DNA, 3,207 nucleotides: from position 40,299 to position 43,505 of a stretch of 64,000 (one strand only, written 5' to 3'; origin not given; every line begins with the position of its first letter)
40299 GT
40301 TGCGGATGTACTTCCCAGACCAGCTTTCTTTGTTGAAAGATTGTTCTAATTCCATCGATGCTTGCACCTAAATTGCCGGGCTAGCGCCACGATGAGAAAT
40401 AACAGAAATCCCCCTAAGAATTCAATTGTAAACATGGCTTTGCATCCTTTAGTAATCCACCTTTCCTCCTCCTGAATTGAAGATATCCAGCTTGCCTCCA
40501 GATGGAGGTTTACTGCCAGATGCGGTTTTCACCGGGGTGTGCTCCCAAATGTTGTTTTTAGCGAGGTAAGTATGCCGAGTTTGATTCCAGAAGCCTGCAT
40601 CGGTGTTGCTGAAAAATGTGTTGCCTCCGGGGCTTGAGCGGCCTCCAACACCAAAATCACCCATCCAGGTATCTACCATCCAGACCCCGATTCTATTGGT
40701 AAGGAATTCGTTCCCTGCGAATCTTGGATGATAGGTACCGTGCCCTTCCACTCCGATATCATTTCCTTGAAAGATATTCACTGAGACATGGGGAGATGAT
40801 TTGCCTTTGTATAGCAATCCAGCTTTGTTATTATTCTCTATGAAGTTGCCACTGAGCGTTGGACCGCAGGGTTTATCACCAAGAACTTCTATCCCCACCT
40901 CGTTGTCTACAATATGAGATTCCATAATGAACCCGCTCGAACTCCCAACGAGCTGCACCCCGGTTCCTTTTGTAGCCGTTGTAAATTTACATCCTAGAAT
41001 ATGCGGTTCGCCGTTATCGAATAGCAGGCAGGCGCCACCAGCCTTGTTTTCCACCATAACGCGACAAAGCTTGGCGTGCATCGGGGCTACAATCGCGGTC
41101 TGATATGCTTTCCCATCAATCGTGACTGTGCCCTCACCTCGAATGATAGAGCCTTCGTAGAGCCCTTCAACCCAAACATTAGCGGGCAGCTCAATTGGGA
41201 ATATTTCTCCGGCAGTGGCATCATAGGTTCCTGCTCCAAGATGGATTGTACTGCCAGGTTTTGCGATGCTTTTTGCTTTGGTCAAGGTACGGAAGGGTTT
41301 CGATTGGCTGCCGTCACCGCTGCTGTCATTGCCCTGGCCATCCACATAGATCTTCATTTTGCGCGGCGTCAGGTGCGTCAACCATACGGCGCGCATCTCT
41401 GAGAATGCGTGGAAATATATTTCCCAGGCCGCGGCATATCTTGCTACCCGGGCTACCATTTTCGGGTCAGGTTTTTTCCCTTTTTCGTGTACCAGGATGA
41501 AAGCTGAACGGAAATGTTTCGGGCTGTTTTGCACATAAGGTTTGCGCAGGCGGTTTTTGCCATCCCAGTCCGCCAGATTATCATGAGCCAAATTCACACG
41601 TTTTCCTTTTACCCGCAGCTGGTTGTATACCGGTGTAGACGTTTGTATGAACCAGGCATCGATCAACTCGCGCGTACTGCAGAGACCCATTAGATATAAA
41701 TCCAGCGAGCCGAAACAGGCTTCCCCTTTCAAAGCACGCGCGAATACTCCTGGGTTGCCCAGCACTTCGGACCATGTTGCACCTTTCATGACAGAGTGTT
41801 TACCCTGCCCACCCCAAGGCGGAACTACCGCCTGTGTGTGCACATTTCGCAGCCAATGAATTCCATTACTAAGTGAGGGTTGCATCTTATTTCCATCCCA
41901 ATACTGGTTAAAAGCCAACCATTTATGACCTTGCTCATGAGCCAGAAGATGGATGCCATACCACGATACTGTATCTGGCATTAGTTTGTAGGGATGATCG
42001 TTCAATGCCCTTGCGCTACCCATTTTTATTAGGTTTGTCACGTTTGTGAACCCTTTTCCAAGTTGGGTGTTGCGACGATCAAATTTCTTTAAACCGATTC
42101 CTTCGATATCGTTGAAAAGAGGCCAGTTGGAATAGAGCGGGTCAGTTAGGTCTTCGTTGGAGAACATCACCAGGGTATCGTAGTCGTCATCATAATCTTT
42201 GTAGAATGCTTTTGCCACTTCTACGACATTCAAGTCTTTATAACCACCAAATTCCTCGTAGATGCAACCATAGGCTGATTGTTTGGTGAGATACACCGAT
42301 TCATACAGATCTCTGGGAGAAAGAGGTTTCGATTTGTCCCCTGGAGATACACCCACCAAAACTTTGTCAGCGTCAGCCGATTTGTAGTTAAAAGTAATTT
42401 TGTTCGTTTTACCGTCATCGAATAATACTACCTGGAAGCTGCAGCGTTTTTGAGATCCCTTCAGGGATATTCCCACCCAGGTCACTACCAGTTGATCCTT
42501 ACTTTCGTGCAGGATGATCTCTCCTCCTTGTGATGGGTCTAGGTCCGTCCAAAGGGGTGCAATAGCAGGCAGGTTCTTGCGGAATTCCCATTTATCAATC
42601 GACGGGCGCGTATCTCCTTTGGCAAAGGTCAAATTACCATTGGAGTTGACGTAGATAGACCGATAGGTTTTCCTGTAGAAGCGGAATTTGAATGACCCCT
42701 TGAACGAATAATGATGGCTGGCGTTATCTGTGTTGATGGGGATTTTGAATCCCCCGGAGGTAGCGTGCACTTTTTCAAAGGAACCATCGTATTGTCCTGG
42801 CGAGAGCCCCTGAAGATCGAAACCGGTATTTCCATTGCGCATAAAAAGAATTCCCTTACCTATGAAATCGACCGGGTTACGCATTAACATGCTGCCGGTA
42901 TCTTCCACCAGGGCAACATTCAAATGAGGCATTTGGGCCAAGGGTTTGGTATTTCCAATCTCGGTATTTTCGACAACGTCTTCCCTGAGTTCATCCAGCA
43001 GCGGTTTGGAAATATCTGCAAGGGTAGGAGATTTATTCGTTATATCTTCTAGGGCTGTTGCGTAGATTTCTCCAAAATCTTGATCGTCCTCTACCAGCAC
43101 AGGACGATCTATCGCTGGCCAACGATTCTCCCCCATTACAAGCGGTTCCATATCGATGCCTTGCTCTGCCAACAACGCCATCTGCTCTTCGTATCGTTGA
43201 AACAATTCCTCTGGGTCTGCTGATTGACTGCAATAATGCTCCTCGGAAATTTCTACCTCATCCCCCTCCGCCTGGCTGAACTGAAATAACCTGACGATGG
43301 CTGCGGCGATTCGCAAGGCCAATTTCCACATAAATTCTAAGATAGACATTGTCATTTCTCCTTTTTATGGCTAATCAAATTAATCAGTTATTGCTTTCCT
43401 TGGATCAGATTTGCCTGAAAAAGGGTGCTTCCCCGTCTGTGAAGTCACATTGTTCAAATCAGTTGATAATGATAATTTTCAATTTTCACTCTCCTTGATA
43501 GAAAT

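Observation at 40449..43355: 968-aa protein combining a NIDO-like domain, a zincin domain and a right-handed beta-helix, in a compositionally distinct segment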

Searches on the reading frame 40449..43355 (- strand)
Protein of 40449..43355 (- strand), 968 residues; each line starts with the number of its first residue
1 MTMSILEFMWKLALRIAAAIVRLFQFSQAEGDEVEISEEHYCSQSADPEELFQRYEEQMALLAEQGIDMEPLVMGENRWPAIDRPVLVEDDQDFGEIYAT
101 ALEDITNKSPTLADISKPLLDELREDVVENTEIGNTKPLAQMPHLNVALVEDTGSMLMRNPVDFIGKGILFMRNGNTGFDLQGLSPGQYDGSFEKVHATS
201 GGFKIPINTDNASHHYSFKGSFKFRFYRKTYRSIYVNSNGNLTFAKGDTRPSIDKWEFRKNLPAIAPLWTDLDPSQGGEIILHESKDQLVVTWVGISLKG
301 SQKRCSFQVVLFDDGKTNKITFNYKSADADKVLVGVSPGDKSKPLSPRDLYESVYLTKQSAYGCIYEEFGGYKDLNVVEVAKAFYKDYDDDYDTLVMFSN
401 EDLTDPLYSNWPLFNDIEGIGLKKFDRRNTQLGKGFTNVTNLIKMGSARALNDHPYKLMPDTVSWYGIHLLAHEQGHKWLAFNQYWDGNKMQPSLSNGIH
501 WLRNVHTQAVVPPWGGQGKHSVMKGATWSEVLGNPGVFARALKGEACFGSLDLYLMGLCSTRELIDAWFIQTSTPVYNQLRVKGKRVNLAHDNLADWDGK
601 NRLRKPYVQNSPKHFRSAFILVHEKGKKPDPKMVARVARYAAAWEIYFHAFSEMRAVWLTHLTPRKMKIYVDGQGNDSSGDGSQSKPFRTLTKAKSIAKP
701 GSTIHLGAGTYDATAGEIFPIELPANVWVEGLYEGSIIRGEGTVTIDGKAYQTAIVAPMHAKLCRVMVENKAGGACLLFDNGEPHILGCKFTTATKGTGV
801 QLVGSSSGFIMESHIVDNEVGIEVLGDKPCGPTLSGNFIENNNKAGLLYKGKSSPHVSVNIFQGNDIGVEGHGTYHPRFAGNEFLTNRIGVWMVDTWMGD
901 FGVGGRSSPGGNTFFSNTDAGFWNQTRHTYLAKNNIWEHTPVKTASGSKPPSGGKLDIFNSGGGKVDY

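Call 5: search_protein_families(library=pfam, proteins=[window:40449-43355:-], max_evalue=0.01)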
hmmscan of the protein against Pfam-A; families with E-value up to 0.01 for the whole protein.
window:40449-43355:- (968 aa): 4 families
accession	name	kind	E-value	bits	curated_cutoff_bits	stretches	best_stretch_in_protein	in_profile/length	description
PF07602.17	DUF1565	-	8.2e-27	94.6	20.3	1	674-943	2-256/257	Protein of unknown function (DUF1565)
PF13229.12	Beta_helix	-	2.3e-11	44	25.9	1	781-935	8-157/158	Right handed beta helix region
PF06119.19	NIDO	-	3.9e-10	40.5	25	2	233-288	2-56/186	Nidogen-like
PF05048.19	NosD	-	3.7e-08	33.5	23.6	1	797-941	60-190/212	Periplasmic copper-binding protein (NosD)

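Call 6: search_protein_families(library=ncbifam, proteins=[window:40449-43355:-], max_evalue=0.01)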
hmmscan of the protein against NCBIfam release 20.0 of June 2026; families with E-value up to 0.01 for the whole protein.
window:40449-43355:- (968 aa): 3 families
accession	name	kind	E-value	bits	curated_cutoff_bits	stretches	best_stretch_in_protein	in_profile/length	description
NF047854.1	LIC10774_subfam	equivalog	2.4e-27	95.8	380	1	665-961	57-339/358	LIC10774/LIC10365 family surface protein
TIGR04247.1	NosD_copper_fam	subfamily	1.9e-05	23.4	300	1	813-897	187-272/377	nitrous oxide reductase family maturation protein NosD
NF041899.1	pec_ly_PelN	equivalog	0.0026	16.6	740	1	668-716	27-74/437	pectate lyase PelN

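Call 7: find_homologous_proteins(query=window:40449-43355:-)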
Query window:40449-43355:- (968 aa): 34 proteins with E <= 0.001 among 7638 candidates.
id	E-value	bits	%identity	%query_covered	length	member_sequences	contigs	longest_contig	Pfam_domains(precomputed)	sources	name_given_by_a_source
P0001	0.0e+0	2285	100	100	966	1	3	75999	PF13229.13,PF07602.18,PF22842.4,PF06119.20,PF05048.20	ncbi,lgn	-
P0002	0.0e+0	1940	85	100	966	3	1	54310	PF13229.13,PF07602.18,PF22842.4,PF06119.20,PF05048.20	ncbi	-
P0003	0.0e+0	1890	82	100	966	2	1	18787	PF13229.13,PF07602.18,PF22842.4,PF06119.20,PF05048.20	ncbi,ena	-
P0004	0.0e+0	1298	59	100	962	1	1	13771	PF13229.13,PF07602.18,PF22842.4,PF06119.20,PF05048.20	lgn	-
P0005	0.0e+0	1168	63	83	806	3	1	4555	PF07602.18,PF22842.4,PF06119.20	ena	-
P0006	1.6e-74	270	27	53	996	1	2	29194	PF06119.20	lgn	-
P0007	1.4e-33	134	26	53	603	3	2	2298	-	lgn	-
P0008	9.1e-32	128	26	66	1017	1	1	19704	PF02369.23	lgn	-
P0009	1.1e-31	128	27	54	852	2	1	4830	-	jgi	jgi:uncharacterized protein (TIGR03437 family)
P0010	2.1e-31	127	28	54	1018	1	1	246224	-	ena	-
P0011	1.9e-30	124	27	53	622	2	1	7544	-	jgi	jgi:hypothetical protein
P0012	5.8e-30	122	27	53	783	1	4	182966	PF06119.20,PF02012.27,PF15902.13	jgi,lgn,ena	-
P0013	6.8e-30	122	27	53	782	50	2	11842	PF06119.20,PF02012.27,PF15902.13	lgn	-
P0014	1.1e-29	122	28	54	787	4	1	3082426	PF25852.1,PF06119.20,PF02012.27,PF15902.13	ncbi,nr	ncbi:MAG: hypothetical protein RML74_09070 [Acidobacteriota bacterium]|nr:hypothetical protein [Acid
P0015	5.0e-29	119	29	53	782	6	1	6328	PF06119.20,PF02012.27,PF15902.13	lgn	-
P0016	8.8e-28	115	26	53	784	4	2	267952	PF06119.20,PF02012.27,PF15902.13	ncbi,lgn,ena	-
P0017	1.6e-27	114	29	53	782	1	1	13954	PF06119.20,PF02012.27,PF15902.13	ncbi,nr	ncbi:Xyloglucanase [bacterium HR08]|nr:Xyloglucanase [bacterium HR08]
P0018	4.0e-27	113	26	53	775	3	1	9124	PF06119.20,PF02012.27,PF15902.13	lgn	-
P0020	1.1e-25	108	26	53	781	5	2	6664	PF25852.1,PF06119.20,PF02012.27,PF15902.13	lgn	-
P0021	2.9e-21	94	33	16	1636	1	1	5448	PF06119.20,PF00041.28,PF00082.28,PF16656.12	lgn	-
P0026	5.0e-17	80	30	17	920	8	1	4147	PF06119.20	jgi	jgi:hypothetical protein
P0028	5.5e-16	76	25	46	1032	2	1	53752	-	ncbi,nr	ncbi:MAG: hypothetical protein LC114_11900 [Bryobacterales bacterium]|nr:hypothetical protein [Bryob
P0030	4.7e-13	67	34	6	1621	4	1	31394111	PF06119.20,PF00089.33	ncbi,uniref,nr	ncbi:Alpha-tectorin [Labeo rohita]|uniref:Alpha-tectorin n=1 Tax=Labeo rohita TaxID=84645 RepID=A0AB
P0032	7.4e-10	56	31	16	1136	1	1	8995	PF00082.28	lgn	-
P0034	1.5e-4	38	32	14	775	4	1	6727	PF02868.22,PF03413.26,PF01447.25,PF06119.20,PF07504.20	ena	-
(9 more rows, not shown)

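Call 9: find_encoding_contigs(protein=P0001, flank=10000, max_places=4)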
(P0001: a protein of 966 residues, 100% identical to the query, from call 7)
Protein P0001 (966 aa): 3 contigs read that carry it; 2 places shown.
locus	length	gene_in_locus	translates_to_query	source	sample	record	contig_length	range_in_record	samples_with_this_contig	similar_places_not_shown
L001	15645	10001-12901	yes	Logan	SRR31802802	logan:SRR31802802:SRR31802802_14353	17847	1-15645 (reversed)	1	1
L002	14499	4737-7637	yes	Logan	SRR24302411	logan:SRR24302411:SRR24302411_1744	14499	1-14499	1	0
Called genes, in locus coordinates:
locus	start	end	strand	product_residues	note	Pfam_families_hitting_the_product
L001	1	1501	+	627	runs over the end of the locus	-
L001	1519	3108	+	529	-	-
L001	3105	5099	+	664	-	-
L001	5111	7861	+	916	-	-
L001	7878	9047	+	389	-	-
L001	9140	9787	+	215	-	-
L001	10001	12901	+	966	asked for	PF06119:NIDO (faint), PF07602:DUF1565, PF22842:Pel9A-like_beta_helix, PF05048:NosD, PF13229:Beta_helix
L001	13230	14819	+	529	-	-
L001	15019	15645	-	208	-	?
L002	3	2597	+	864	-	?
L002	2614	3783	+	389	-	-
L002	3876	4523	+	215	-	-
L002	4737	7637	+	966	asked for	PF06119:NIDO (faint), PF07602:DUF1565, PF22842:Pel9A-like_beta_helix, PF05048:NosD, PF13229:Beta_helix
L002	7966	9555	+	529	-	-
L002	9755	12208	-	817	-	PF26549:Tricorn_N (faint), PF00930:DPPIV_N (faint), PF07676:PD40 (faint), PF26550:Tricorn_2nd, PF23381:Beta-prop_IFT122_1st (faint)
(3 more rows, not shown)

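Call 13: search_protein_families(library=pfam, proteins=[P0010, P0014, P0006, P0028], max_evalue=10)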
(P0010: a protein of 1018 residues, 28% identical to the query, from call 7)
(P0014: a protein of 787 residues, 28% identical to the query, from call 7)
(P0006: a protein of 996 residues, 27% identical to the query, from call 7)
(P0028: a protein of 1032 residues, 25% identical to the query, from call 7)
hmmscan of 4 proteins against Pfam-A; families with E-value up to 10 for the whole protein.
P0010 (1018 aa): 4 families
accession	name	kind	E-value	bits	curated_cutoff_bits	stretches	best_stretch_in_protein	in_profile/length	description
PF02369.22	Big_1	-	5e-05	23.8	34.9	1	691-749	8-67/93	Bacterial Ig-like domain (group 1)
PF06119.19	NIDO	-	0.0023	18.4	25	1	212-243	84-115/186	Nidogen-like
PF13620.12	CarboxypepD_reg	-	0.0056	17.5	32.3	1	644-678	39-72/82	Carboxypeptidase regulatory-like domain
PF21226.3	MalQ_N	-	0.1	13.4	24.1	1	982-1009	55-82/91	MalQ N-terminal beta sandwich domain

P0014 (787 aa): 6 families
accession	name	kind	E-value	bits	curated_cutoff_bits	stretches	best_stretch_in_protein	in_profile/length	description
PF15902.12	Sortilin-Vps10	-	5.3e-17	62.2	33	2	105-230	3-123/446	Sortilin, neurotensin receptor 3,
PF02012.26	BNR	-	1.7e-08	33.7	27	4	106-116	1-11/12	BNR/Asp-box repeat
PF06119.19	NIDO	-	1.9e-08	35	25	2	362-413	2-55/186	Nidogen-like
PF14870.12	PSII_BNR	-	3.9e-05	23.5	27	1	52-162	32-140/303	Photosynthesis system II assembly factor YCF48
PF13088.12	BNR_2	-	0.0014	18.5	31.4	1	61-224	85-256/277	BNR repeat-like domain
PF06958.17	Pyocin_S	-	0.91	10.4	22.5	1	698-748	81-131/139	S-type Pyocin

P0006 (996 aa): 1 family
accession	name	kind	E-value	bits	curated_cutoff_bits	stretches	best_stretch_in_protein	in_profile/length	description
PF06119.19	NIDO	-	1.5e-13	51.6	25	4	567-624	3-58/186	Nidogen-like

P0028 (1032 aa): 1 family
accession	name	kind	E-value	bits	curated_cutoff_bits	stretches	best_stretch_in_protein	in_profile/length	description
PF02369.22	Big_1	-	0.067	13.7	34.9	1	717-763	18-65/93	Bacterial Ig-like domain (group 1)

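Call 21: find_related_loci(query=window:40449-43355:-, collection=genome_contigs, flank=10000)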
Query window:40449-43355:- (968 aa) in genome_contigs; peptide patterns used: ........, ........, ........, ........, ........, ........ (x = any residue, [..] = any of these).
14 stretches matched a pattern; 3 encode a relative of the query (tblastn E <= 1e-3); 2 distinct loci.
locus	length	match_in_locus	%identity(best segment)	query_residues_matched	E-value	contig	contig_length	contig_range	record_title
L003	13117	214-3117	85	1-968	0e+0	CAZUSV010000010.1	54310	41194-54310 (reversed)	MAG TPA_asm: uncultured Anaerolineales bacterium isolate SRP077602_co5_397 genome assembly, contig: NODE_2777_length_543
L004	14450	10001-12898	82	3-968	0e+0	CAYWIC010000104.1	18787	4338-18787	MAG TPA_asm: uncultured Anaerolineales bacterium isolate binchicken_co65_55 genome assembly, contig: NODE_12070_length_1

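Call 74: search_dna_similar(query=window:40449-43355:-, collection=plasmids, mode=protein, max_rows=8)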
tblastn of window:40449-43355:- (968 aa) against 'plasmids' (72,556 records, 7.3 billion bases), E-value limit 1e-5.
Records with a match: 1; places in all: 1; records where one place covers at least 80% of the query: 0.
Best place of each record, by identity: <60% 1.
By first word of the organism name: Priestia 1.
By predicted mobility (MOB-suite, as given by PLSDB): mobilizable 1.
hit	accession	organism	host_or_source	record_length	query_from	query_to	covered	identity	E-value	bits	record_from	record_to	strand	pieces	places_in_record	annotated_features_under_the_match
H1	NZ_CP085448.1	Priestia megaterium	single cell,soil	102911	227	340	12%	41.7%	5e-13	81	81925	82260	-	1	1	none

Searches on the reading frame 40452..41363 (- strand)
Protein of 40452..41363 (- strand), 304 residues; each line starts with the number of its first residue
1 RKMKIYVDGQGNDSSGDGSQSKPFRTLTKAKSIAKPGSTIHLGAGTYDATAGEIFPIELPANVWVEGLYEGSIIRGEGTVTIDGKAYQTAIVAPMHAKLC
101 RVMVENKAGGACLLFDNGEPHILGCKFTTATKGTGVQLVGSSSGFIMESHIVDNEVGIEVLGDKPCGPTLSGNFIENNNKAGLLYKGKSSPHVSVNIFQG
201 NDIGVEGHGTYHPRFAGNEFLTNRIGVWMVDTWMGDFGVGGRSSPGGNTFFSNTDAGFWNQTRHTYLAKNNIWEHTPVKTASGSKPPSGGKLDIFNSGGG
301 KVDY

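Call 43: search_solved_structures(query=window:40452-41363:-, max_evalue=0.01)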
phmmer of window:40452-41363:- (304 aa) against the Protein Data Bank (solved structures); distinct sequences matched with E-value up to 0.01: 1.
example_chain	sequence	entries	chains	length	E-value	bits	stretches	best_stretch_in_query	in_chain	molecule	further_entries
5olq_A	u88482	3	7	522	0.0025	20.7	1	5-54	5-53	Rhamnogalacturonan lyase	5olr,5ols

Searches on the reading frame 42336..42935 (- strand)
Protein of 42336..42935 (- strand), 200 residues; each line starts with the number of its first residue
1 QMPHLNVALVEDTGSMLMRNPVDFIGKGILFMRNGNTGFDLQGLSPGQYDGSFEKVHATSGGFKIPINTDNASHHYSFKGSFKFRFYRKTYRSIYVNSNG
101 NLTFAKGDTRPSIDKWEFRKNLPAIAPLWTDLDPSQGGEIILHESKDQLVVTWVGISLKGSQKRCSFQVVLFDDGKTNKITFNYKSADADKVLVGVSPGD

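Call 42: search_solved_structures(query=window:42336-42935:-, max_evalue=10, show_alignments=2)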
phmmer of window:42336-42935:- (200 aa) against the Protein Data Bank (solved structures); distinct sequences matched with E-value up to 10: 0.

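Call 73: find_homologous_proteins(query=window:42336-42923:-, max_evalue=0.001)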
Query window:42336-42923:- (196 aa): 7 proteins with E <= 0.001 among 61 candidates.
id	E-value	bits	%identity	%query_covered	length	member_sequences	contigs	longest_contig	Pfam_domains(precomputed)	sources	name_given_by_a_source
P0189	3.6e-19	87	42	72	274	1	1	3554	PF04151.22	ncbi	ncbi:MAG: PPC domain-containing protein, partial [Acidobacteriota bacterium]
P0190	8.6e-18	83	31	99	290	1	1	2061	-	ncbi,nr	ncbi:MAG TPA: hypothetical protein VES89_10270, partial [Candidatus Competibacteraceae bacterium]|nr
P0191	4.6e-14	70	38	59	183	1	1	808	-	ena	-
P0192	5.3e-13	67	37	65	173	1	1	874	-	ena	-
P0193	2.0e-10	59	40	52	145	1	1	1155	-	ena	-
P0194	2.1e-10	58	40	48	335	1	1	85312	-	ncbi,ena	-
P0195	3.9e-10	58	32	82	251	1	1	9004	-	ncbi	-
